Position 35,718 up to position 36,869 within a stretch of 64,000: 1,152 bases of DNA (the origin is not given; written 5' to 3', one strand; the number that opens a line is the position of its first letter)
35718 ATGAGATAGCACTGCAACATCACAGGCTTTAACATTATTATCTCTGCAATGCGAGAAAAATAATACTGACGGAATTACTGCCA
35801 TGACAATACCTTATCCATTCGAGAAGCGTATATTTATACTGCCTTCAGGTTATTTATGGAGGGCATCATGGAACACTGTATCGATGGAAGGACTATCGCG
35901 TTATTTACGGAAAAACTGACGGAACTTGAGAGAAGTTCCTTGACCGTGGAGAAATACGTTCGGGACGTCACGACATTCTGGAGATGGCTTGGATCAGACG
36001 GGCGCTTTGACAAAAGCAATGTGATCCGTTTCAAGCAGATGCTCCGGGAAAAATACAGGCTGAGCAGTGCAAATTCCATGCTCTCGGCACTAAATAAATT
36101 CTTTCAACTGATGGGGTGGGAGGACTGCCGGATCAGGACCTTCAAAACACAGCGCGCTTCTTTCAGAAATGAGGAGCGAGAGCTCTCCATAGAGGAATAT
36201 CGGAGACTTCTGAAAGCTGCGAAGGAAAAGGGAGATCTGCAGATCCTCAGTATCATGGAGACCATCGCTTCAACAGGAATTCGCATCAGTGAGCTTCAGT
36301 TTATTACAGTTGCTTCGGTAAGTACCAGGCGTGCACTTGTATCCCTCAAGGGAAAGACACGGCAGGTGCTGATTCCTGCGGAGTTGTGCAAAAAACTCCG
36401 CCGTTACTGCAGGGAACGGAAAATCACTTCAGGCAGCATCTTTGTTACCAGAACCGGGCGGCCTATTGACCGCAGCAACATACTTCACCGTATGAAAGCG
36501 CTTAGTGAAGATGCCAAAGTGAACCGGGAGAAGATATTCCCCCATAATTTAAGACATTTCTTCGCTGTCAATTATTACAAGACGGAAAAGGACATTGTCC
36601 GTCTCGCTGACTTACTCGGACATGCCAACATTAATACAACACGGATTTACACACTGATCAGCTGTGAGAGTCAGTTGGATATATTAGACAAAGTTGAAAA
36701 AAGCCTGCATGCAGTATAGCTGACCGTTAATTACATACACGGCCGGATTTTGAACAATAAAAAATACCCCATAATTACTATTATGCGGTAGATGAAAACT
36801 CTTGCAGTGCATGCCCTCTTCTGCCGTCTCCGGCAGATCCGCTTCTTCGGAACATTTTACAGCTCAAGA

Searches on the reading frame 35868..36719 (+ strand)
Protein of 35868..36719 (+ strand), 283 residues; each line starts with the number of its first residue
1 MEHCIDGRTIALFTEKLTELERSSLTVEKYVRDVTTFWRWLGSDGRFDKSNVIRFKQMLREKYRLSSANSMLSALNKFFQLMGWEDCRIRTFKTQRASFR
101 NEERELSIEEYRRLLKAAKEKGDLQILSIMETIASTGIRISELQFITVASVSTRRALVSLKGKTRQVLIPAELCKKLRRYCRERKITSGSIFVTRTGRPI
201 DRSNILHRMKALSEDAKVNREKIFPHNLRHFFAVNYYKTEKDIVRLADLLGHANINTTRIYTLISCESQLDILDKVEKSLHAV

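Call 10: search_protein_families(library=pfam, proteins=[window:35868-36719:+], max_evalue=0.001)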
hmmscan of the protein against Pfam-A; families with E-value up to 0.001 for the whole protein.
window:35868-36719:+ (283 aa): 2 families
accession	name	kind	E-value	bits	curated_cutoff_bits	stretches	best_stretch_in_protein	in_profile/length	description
PF00589.27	Phage_integrase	-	6.4e-27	94.8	27.1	1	106-262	3-166/172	Phage integrase family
PF02899.23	Phage_int_SAM_1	-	7.1e-08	33.1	22.3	1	11-84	2-81/83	Phage integrase, N-terminal SAM-like domain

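Call 11: find_encoding_contigs(protein=window:35868-36719:+, flank=4000, max_places=10)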
Protein window:35868-36719:+ (283 aa): 14 contigs read that carry it; 10 places shown.
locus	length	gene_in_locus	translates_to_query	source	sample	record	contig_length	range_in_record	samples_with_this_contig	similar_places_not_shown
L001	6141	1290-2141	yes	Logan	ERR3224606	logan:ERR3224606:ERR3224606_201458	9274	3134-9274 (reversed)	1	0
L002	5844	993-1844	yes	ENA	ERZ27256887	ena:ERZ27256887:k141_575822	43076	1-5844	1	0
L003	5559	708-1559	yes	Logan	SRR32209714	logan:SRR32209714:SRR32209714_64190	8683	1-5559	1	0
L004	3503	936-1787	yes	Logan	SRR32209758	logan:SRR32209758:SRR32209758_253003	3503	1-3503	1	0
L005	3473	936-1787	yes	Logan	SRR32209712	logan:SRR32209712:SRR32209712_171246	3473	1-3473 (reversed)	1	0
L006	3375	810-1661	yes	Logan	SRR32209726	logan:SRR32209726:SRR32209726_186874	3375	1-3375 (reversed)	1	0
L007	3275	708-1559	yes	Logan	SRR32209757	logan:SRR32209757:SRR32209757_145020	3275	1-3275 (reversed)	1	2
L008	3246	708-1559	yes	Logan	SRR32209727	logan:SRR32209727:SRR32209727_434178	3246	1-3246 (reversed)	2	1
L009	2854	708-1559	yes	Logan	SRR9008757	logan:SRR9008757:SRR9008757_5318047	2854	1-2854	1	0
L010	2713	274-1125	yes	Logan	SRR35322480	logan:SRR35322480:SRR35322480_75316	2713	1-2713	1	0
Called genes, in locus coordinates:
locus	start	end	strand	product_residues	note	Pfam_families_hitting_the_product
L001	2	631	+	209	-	?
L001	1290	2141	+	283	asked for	PF02899:Phage_int_SAM_1 (weak), PF00589:Phage_integrase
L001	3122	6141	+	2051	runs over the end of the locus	?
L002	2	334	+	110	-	?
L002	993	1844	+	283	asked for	PF02899:Phage_int_SAM_1 (weak), PF00589:Phage_integrase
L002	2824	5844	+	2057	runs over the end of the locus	PF00092:VWA (weak), PF13519:VWA_2 (weak), PF17802:SpaA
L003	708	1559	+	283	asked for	PF02899:Phage_int_SAM_1 (weak), PF00589:Phage_integrase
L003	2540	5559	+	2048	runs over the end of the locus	?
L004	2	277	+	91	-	?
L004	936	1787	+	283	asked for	PF02899:Phage_int_SAM_1 (weak), PF00589:Phage_integrase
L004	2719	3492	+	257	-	-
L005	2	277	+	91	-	?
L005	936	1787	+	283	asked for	PF02899:Phage_int_SAM_1 (weak), PF00589:Phage_integrase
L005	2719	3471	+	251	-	?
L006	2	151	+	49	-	?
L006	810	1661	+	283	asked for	PF02899:Phage_int_SAM_1 (weak), PF00589:Phage_integrase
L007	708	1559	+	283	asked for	PF02899:Phage_int_SAM_1 (weak), PF00589:Phage_integrase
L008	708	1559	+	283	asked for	PF02899:Phage_int_SAM_1 (weak), PF00589:Phage_integrase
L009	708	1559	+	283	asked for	PF02899:Phage_int_SAM_1 (weak), PF00589:Phage_integrase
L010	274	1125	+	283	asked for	PF02899:Phage_int_SAM_1 (weak), PF00589:Phage_integrase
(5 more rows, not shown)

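Call 13: find_homologous_proteins(query=window:35868-36719:+, max_evalue=1e-20)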
Query window:35868-36719:+ (283 aa): 7997 proteins with E <= 1e-20 among 8000 candidates; the best 120 are listed.
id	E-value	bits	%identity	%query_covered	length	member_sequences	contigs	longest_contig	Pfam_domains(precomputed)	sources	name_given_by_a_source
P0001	7.6e-176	601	98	100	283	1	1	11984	PF00589.28,PF02899.24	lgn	-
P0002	5.2e-168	575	96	100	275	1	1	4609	PF00589.28,PF02899.24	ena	-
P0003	2.1e-167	573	93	100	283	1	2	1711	PF00589.28,PF02899.24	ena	-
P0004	9.6e-165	564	93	100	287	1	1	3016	PF00589.28,PF02899.24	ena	-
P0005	1.2e-164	564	93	100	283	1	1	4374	PF00589.28,PF02899.24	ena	-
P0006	2.6e-164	563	93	100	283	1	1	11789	PF00589.28,PF02899.24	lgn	-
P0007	3.0e-164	563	92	100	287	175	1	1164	PF00589.28,PF02899.24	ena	-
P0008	1.1e-163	561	92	100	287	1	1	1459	PF00589.28,PF02899.24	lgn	-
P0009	2.4e-163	560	93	100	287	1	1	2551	PF00589.28,PF02899.24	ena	-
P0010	2.4e-163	560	93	100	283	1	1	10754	PF00589.28,PF02899.24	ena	-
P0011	3.7e-163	559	92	100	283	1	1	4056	PF00589.28,PF02899.24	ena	-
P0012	8.4e-163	558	93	100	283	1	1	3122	PF00589.28,PF02899.24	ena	-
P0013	1.1e-162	557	92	100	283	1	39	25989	PF00589.28,PF02899.24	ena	-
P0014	1.2e-162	557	92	100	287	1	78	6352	PF00589.28,PF02899.24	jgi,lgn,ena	jgi:site-specific recombinase XerD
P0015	1.6e-162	557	92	100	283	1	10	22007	PF00589.28,PF02899.24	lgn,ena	-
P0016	1.7e-162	557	92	100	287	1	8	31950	PF00589.28,PF02899.24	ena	-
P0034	3.6e-150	516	84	100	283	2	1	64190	PF00589.28,PF02899.24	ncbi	-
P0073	3.2e-104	366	59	99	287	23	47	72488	PF13495.13,PF00589.28,PF02899.24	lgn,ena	-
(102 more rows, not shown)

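Call 14: find_encoding_contigs(protein=P0014, flank=3000, max_places=10)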
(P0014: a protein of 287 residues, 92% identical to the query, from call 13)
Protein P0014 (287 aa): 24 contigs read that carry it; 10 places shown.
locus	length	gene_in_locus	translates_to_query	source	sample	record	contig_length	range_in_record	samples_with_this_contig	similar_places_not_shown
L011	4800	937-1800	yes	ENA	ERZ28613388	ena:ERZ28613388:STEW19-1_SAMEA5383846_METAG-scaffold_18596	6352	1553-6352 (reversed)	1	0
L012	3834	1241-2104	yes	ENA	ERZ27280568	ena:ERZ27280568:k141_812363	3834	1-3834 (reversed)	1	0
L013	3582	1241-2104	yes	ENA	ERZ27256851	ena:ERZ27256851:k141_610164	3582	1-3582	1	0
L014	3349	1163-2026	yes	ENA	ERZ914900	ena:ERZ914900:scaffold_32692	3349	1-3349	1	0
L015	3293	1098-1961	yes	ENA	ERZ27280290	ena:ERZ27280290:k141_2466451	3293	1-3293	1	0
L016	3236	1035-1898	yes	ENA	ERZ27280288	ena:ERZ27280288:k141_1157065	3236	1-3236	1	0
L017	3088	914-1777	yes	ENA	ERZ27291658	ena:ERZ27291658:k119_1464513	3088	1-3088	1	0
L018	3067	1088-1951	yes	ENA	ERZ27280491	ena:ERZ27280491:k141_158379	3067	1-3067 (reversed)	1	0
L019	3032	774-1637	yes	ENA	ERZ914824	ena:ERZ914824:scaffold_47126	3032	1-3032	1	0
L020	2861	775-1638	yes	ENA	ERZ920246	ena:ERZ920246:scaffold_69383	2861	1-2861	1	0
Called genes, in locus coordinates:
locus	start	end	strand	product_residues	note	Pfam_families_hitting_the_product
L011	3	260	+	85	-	?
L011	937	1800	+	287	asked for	PF02899:Phage_int_SAM_1 (weak), PF00589:Phage_integrase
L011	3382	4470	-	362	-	-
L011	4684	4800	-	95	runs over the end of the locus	-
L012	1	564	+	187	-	?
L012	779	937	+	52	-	-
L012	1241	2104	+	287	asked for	PF02899:Phage_int_SAM_1 (weak), PF00589:Phage_integrase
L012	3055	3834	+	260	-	?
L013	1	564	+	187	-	?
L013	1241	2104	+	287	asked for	PF02899:Phage_int_SAM_1 (weak), PF00589:Phage_integrase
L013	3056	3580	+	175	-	?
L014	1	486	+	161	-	?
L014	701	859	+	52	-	-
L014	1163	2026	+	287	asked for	PF02899:Phage_int_SAM_1 (weak), PF00589:Phage_integrase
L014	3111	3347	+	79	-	?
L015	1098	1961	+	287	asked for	PF02899:Phage_int_SAM_1 (weak), PF00589:Phage_integrase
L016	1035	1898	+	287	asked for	PF02899:Phage_int_SAM_1 (weak), PF00589:Phage_integrase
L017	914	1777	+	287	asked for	PF02899:Phage_int_SAM_1 (weak), PF00589:Phage_integrase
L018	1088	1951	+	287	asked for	PF02899:Phage_int_SAM_1 (weak), PF00589:Phage_integrase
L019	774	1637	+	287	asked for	PF02899:Phage_int_SAM_1 (weak), PF00589:Phage_integrase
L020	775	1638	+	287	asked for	PF02899:Phage_int_SAM_1 (weak), PF00589:Phage_integrase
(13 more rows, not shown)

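Call 15: find_encoding_contigs(protein=P0013, flank=3000, max_places=10)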
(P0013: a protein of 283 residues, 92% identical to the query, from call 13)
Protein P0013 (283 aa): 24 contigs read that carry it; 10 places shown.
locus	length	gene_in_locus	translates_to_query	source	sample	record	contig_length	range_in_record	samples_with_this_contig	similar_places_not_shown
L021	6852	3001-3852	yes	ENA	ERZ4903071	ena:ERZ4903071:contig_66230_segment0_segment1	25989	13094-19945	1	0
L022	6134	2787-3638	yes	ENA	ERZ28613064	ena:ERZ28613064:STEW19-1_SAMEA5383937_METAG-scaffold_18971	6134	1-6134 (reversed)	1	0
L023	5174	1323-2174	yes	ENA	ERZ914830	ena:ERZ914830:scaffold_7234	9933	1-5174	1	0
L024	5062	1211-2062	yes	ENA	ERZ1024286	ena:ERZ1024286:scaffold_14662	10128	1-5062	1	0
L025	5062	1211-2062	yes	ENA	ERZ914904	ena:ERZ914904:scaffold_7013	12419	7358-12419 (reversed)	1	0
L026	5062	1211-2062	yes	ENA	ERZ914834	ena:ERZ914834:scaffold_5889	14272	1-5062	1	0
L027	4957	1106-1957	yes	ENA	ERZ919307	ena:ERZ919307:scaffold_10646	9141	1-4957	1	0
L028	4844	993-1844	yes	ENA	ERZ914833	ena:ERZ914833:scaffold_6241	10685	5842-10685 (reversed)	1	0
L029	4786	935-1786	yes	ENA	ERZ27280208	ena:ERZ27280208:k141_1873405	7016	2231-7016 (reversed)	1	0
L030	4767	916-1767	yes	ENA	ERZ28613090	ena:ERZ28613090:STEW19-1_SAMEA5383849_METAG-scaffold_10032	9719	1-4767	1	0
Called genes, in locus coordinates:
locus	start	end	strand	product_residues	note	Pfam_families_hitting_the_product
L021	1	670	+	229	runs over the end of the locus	PF13702:Lysozyme_like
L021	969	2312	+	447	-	PF02550:AcetylCoA_hydro, PF13336:AcetylCoA_hyd_C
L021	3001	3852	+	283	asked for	PF02899:Phage_int_SAM_1 (weak), PF00589:Phage_integrase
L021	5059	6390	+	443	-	-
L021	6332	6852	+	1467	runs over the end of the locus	PF00092:VWA, PF13519:VWA_2, PF24558:DUF7604, PF17802:SpaA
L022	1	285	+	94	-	?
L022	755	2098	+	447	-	PF02550:AcetylCoA_hydro, PF13336:AcetylCoA_hyd_C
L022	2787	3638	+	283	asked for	PF02899:Phage_int_SAM_1 (weak), PF00589:Phage_integrase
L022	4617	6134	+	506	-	?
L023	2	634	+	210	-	?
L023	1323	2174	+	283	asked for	PF02899:Phage_int_SAM_1 (weak), PF00589:Phage_integrase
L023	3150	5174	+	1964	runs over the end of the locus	PF00092:VWA, PF13519:VWA_2, PF24558:DUF7604, PF17802:SpaA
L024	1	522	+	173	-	?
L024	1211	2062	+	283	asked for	PF02899:Phage_int_SAM_1 (weak), PF00589:Phage_integrase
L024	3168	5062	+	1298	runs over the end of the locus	PF00092:VWA, PF13519:VWA_2, PF24558:DUF7604 (weak)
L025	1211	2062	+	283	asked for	PF02899:Phage_int_SAM_1 (weak), PF00589:Phage_integrase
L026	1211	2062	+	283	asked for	PF02899:Phage_int_SAM_1 (weak), PF00589:Phage_integrase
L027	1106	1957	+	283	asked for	PF02899:Phage_int_SAM_1 (weak), PF00589:Phage_integrase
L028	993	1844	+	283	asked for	PF02899:Phage_int_SAM_1 (weak), PF00589:Phage_integrase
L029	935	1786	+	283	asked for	PF02899:Phage_int_SAM_1 (weak), PF00589:Phage_integrase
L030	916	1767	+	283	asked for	PF02899:Phage_int_SAM_1 (weak), PF00589:Phage_integrase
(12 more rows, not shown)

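Call 19: find_encoding_contigs(protein=P0034, flank=5000, max_places=4)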
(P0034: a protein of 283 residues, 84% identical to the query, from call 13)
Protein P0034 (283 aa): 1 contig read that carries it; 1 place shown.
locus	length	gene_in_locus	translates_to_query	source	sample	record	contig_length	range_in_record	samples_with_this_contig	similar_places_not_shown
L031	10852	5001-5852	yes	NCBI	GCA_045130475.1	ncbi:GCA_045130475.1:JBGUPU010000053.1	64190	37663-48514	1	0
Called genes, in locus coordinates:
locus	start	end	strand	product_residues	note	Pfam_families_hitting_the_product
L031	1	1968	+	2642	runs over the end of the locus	PF00092:VWA, PF13519:VWA_2, PF24558:DUF7604, PF17802:SpaA, PF05738:Cna_B, PF17802:SpaA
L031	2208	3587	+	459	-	PF20623:Sgo0707_N2 (weak), PF16569:GramPos_pilinBB (weak), PF17802:SpaA, PF00746:Gram_pos_anchor (weak)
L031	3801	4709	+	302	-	-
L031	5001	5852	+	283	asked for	PF02899:Phage_int_SAM_1 (weak), PF00589:Phage_integrase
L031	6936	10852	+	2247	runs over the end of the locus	PF17802:SpaA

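Call 20: find_encoding_contigs(protein=P0073, flank=5000, max_places=8)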
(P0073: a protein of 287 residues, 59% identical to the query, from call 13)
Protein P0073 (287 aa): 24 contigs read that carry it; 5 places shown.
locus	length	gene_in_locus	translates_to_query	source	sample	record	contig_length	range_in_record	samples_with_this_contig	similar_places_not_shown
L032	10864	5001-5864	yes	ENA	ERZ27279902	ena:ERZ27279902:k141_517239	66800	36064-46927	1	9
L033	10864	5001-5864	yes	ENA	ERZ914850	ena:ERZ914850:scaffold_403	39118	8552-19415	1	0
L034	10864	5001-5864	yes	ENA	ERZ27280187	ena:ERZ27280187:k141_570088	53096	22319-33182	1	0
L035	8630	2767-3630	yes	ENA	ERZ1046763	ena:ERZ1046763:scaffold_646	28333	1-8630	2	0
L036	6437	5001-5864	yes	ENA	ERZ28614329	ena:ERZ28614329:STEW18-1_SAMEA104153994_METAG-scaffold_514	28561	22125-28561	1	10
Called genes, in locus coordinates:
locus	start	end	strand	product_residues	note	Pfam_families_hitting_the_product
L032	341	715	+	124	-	-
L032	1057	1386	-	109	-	PF00581:Rhodanese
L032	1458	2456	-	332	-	PF02733:Dak1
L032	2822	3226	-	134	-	PF03610:EIIA-man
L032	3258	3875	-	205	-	PF02734:Dak2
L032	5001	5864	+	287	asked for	PF02899:Phage_int_SAM_1 (weak), PF13495:Phage_int_SAM_4 (weak), PF00589:Phage_integrase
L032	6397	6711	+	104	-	-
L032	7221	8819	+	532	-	PF16569:GramPos_pilinBB (weak), PF17802:SpaA, PF00746:Gram_pos_anchor (weak)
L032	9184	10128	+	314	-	PF00847:AP2 (weak)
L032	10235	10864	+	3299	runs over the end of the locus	PF05738:Cna_B (weak), PF24547:DUF7601, PF17802:SpaA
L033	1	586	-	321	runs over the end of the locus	-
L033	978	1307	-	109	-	PF00581:Rhodanese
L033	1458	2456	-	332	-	PF02733:Dak1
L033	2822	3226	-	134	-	PF03610:EIIA-man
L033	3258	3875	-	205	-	PF02734:Dak2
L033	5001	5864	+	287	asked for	PF02899:Phage_int_SAM_1 (weak), PF13495:Phage_int_SAM_4 (weak), PF00589:Phage_integrase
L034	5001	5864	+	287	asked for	PF02899:Phage_int_SAM_1 (weak), PF13495:Phage_int_SAM_4 (weak), PF00589:Phage_integrase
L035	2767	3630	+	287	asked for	PF02899:Phage_int_SAM_1 (weak), PF13495:Phage_int_SAM_4 (weak), PF00589:Phage_integrase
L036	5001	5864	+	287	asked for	PF02899:Phage_int_SAM_1 (weak), PF13495:Phage_int_SAM_4 (weak), PF00589:Phage_integrase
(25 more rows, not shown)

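Call 25: find_related_loci(query=A1, collection=genome_contigs, flank=6000)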
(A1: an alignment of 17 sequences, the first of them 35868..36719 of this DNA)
Query A1 (283 aa) in genome_contigs; peptide patterns used: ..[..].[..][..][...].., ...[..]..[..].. (x = any residue, [..] = any of these).
600 stretches matched a pattern (row limit reached: there are more); 587 encode a relative of the query (tblastn E <= 1e-3); the best 80 are kept; 80 distinct loci.
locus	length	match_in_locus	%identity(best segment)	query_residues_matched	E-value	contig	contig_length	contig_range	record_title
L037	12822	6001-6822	57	1-274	9e-105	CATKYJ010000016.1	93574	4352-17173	MAG TPA_asm: uncultured Acetatifactor sp. isolate MGG03606_1680015490 genome assembly, contig: ERR2844015_769, whole gen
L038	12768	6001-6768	59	13-268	3e-98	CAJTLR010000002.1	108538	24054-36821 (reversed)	MAG TPA_asm: uncultured Acetatifactor sp. isolate MGBC101489 genome assembly, contig: MGBC101489.2, whole genome shotgun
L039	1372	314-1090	59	10-269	5e-106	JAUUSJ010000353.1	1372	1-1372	MAG: Blautia sp. isolate N1171.6 NODE_17355_length_1372_cov_52.337889, whole genome shotgun sequence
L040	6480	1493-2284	56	5-269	6e-98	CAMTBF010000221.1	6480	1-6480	MAG TPA_asm: uncultured Lachnospiraceae bacterium isolate SRR12358617_bin.51_metawrap_v1.3_MAG genome assembly, contig:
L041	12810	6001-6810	56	1-269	4e-98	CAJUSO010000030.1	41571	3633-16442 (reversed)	MAG TPA_asm: uncultured Lachnospiraceae bacterium isolate MGBC164316 genome assembly, contig: MGBC164316.30, whole genom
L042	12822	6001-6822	54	4-276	4e-97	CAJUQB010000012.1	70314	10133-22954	MAG TPA_asm: uncultured Lachnospiraceae bacterium isolate MGBC162980 genome assembly, contig: MGBC162980.12, whole genom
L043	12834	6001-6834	56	10-283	2e-96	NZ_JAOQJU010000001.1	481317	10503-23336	Dorea acetigenes strain Sanger_03 .14207_7_43.1, whole genome shotgun sequence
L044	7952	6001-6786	56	8-269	2e-96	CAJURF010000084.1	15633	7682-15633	MAG TPA_asm: uncultured Lachnospiraceae bacterium isolate MGBC164599 genome assembly, contig: MGBC164599.84, whole genom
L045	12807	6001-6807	55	1-269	2e-96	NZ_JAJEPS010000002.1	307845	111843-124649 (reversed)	Hominiventricola filiformis strain CLA-AA-H276 NODE_2_length_307845_cov_20.501400, whole genome shotgun sequence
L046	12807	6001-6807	54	1-269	2e-94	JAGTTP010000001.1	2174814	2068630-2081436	Clostridiaceae bacterium Marseille-Q4145 NODE_1_length_2174814_cov_68.960047, whole genome shotgun sequence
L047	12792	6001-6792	54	1-265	2e-94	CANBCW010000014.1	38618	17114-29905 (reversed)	MAG TPA_asm: uncultured Clostridia bacterium isolate SRR15429246_bin.1_metawrap_v1.3_MAG genome assembly, contig: NODE.7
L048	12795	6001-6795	56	4-269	1e-93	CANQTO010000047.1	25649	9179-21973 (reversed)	MAG: uncultured Oscillospiraceae bacterium isolate Lapin-008__bin48 genome assembly, contig: Lapin-008__NODE_2219_length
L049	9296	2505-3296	55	13-276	3e-93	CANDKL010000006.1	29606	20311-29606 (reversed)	MAG TPA_asm: uncultured Roseburia sp. isolate ERR6760113_bin.84_metawrap_v1.3_MAG genome assembly, contig: ERZ12802899.2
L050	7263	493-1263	55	13-269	1e-92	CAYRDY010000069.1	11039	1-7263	MAG TPA_asm: uncultured Catenibacillus sp. isolate SRP314395_co1_31 genome assembly, contig: NODE_5545_length_11039_cov_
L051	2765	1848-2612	55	15-269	2e-94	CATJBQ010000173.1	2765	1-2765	MAG: uncultured Lachnospiraceae bacterium isolate iMGMC-120_1678881706 genome assembly, contig: MegahitA5_370924, whole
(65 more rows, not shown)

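Call 36: search_protein_families(library=ncbifam, proteins=[window:35868-36719:+], max_evalue=0.001)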
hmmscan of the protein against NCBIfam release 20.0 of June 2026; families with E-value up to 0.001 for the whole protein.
window:35868-36719:+ (283 aa): 12 families
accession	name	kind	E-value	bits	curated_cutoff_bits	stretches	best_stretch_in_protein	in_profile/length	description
NF040815.2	recomb_XerA_Arch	equivalog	2e-40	139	220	1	13-266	3-256/263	site-specific tyrosine recombinase/integron integrase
TIGR02225.1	recomb_XerD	equivalog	1.2e-35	123.2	329.6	1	19-268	10-278/290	site-specific tyrosine recombinase XerD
NF001399.0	PRK00283.1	subfamily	3.9e-35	121.5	279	1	10-268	9-287/300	tyrosine recombinase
TIGR02224.1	recomb_XerC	equivalog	5.2e-33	114.7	335.15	1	16-270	6-283/295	tyrosine recombinase XerC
NF003462.0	PRK05084.1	equivalog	1.2e-19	70.2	267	1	123-278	197-358/360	tyrosine recombinase XerS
TIGR02249.1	integrase_gron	subfamily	2.3e-15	56.8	265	2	202-269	239-305/315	integron integrase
NF002331.0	PRK01287.1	subfamily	4.1e-15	55.6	371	1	105-268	141-316/365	site-specific tyrosine recombinase XerC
NF011946.0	PRK15417.1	equivalog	1e-07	31.5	435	1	210-264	262-315/337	integron integrase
NF002685.0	PRK02436.1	equivalog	1.9e-07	31.2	178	1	23-257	15-239/245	site-specific tyrosine recombinase XerD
NF007370.0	PRK09870.1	subfamily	3.6e-07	30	221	1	185-276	101-191/200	tyrosine-type DNA invertase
NF007371.0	PRK09871.1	subfamily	0.00015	21.4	222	1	188-263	99-173/198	tyrosine-type DNA invertase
NF041860.1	silencer_MvaT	exception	0.00058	20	180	0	206-249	18-60/125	histone-like nucleoid-structuring protein MvaT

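Call 50: search_protein_families(library=pfam, alignment_id=A2, max_evalue=0.001)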
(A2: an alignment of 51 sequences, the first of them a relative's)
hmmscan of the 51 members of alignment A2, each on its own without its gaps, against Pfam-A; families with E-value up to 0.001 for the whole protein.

A. member 1, L037:7221-8912:+ (564 aa): 2 families
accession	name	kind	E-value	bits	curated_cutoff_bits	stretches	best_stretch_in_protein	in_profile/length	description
PF03704.23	BTAD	-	5.1e-15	56.5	22.1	1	295-418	18-142/146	Bacterial transcriptional activator domain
PF00847.26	AP2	-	0.00012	22.8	33.3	1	93-132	1-43/54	AP2 domain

B. families by the number of members that match (of 51 scanned): 51 families (the first 25 are shown)
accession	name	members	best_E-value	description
PF00440.29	TetR_N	9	7.4e-09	Bacterial regulatory proteins, tetR family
PF10502.14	Peptidase_S26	5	2.9e-34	Signal peptidase, peptidase S26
PF00717.28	Peptidase_S24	5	2.4e-08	Peptidase S24-like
PF06908.16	YpsA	4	1e-19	YspA SLOG family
PF19567.5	CpsB_CapC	2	5.9e-67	Capsular polysaccharide synthesis, CpsB/CapC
PF09479.16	Flg_new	2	1.6e-22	Listeria-Bacteroides repeat domain (List_Bact_rpt)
PF20330.3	DUF6625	1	7.6e-84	Family of unknown function (DUF6625)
PF03457.19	HA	1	1.7e-47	Helicase associated domain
PF00082.27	Peptidase_S8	1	3.5e-47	Subtilase family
PF01979.26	Amidohydro_1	1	2.7e-45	Amidohydrolase family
PF13421.11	Band_7_1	1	1.1e-43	SPFH domain-Band 7 family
PF00874.25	PRD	1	1.7e-37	PRD domain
PF00395.25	SLH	1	2.2e-34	S-layer homology domain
PF18937.5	DUF5685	1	1.6e-32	Family of unknown function (DUF5685)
PF01757.29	Acyl_transf_3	1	5.4e-31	Acyltransferase domain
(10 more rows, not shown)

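Call 55: find_encoding_contigs(protein=P0001, flank=2500, max_places=10)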
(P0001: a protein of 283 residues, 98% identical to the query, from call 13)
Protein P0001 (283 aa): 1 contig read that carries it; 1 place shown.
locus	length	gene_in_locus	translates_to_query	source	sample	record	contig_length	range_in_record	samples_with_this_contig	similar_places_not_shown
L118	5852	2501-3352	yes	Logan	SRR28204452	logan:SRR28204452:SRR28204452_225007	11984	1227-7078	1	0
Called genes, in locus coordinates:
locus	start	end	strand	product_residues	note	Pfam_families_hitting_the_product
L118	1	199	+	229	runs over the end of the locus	PF13702:Lysozyme_like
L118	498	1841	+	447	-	PF02550:AcetylCoA_hydro, PF13336:AcetylCoA_hyd_C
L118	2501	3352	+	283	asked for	PF02899:Phage_int_SAM_1 (weak), PF00589:Phage_integrase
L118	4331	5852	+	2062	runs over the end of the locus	PF17802:SpaA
